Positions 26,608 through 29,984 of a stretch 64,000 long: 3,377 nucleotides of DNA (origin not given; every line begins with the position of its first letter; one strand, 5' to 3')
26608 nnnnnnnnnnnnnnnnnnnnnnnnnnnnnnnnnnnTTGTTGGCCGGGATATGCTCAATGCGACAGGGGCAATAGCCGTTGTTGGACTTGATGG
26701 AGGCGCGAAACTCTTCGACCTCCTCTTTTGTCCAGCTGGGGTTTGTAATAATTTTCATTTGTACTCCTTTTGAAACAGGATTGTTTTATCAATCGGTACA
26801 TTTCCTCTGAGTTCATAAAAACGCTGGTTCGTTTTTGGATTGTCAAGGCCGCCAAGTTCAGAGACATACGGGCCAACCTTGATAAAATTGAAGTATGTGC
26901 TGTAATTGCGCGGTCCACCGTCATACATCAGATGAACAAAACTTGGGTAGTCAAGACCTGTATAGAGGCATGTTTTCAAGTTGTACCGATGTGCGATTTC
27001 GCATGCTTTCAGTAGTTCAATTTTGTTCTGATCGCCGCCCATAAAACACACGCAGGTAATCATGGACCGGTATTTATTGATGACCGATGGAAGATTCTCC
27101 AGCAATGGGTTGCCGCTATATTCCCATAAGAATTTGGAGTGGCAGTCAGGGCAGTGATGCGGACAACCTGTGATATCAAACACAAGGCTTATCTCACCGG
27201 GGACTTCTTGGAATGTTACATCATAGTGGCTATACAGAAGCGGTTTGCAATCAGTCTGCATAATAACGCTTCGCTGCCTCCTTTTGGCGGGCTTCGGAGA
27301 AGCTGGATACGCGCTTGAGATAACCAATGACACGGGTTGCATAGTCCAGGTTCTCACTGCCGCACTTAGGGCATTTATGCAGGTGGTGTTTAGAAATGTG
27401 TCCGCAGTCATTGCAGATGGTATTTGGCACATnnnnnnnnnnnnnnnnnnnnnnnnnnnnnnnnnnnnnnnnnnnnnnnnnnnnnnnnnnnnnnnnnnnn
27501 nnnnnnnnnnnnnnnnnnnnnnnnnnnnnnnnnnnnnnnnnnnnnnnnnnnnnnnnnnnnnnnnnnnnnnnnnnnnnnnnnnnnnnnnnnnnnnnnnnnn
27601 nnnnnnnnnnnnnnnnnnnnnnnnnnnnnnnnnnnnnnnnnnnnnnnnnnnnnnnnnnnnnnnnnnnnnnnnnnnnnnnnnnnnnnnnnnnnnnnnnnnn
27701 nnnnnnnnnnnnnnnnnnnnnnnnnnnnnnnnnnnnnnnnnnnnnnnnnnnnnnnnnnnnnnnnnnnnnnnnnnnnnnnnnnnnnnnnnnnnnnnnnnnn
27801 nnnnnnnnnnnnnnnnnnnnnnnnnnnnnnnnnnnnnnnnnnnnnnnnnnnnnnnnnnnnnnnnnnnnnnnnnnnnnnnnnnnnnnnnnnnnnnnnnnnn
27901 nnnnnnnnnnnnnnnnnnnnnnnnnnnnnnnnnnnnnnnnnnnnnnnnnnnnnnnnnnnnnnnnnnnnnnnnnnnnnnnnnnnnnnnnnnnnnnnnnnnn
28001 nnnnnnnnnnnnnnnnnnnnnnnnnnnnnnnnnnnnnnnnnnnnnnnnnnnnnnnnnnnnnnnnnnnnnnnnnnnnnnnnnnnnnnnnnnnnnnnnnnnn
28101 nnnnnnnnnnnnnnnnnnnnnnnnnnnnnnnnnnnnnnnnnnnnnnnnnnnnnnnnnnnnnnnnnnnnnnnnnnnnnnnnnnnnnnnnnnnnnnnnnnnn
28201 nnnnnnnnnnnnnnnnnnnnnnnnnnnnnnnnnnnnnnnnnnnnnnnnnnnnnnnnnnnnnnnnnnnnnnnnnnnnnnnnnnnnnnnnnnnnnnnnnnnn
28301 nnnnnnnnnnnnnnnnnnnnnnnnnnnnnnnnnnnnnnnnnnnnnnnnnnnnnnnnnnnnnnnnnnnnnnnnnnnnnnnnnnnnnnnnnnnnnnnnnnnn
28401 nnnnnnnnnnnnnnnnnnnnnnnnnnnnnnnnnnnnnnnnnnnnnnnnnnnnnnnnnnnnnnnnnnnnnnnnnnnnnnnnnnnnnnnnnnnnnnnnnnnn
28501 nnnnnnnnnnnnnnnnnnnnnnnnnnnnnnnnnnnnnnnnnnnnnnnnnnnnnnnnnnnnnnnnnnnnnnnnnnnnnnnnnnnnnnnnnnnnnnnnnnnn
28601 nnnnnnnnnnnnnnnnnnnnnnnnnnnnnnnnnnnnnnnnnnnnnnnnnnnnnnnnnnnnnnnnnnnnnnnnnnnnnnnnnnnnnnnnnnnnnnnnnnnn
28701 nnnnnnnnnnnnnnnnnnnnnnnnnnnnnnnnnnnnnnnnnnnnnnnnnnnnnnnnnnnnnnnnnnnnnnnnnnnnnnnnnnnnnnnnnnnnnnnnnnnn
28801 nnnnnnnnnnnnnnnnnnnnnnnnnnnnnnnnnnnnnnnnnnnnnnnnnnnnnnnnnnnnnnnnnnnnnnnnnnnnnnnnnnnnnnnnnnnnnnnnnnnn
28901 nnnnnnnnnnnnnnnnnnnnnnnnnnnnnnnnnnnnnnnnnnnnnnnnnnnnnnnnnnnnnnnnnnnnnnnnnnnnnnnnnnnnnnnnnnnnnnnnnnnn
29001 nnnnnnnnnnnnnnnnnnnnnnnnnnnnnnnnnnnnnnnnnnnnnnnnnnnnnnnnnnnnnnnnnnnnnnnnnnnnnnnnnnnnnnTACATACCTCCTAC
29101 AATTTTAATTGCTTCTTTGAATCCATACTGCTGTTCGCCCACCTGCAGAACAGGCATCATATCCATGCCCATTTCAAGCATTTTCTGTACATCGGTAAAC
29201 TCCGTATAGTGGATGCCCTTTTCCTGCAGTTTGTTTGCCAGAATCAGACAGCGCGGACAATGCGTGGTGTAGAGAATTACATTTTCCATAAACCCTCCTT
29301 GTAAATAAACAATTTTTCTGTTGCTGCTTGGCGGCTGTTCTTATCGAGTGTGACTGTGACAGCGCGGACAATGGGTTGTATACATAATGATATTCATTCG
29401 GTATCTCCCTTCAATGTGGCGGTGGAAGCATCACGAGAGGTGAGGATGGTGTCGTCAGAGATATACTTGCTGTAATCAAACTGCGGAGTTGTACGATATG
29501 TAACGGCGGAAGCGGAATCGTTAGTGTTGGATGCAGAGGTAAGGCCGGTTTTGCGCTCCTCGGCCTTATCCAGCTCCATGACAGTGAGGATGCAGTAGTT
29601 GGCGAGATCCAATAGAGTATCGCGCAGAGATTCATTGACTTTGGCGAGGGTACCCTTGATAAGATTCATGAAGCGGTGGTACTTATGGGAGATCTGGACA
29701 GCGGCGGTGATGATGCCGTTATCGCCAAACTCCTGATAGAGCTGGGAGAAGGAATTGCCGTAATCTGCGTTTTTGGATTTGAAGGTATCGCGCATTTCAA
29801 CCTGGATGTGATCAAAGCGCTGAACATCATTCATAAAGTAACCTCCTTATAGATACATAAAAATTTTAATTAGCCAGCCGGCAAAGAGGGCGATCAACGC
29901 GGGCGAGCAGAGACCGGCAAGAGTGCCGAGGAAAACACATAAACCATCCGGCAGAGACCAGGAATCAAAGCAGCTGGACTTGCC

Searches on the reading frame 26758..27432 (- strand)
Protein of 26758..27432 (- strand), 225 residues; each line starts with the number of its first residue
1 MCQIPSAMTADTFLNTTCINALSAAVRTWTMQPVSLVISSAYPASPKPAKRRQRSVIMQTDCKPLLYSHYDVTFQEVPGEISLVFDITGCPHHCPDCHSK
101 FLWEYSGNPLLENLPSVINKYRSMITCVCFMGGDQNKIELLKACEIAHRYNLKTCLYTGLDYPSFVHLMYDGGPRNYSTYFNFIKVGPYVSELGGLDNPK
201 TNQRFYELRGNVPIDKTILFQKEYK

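Call 74: search_protein_families(library=pfam, proteins=[window:26758-27432:-], max_evalue=0.001)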
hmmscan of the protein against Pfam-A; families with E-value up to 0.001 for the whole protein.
window:26758-27432:- (225 aa): 1 family
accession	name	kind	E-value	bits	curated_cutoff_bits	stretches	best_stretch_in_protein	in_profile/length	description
PF13353.11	Fer4_12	-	0.00036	21.3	22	1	84-162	10-94/137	4Fe-4S single cluster domain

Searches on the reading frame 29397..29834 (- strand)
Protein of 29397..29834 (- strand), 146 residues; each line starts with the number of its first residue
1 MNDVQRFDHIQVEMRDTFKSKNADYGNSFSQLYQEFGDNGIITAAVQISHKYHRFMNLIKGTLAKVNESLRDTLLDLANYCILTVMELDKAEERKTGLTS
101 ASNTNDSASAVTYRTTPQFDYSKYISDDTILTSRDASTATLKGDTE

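Call 75: search_protein_families(library=pfam, proteins=[window:29397-29834:-], max_evalue=0.001)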
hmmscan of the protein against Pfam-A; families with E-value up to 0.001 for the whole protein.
window:29397-29834:- (146 aa): 1 family
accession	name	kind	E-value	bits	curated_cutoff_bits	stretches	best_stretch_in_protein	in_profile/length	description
PF07659.16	DUF1599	-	2.1e-09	38.1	25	1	21-88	1-61/61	Nucleotide modification associated domain 1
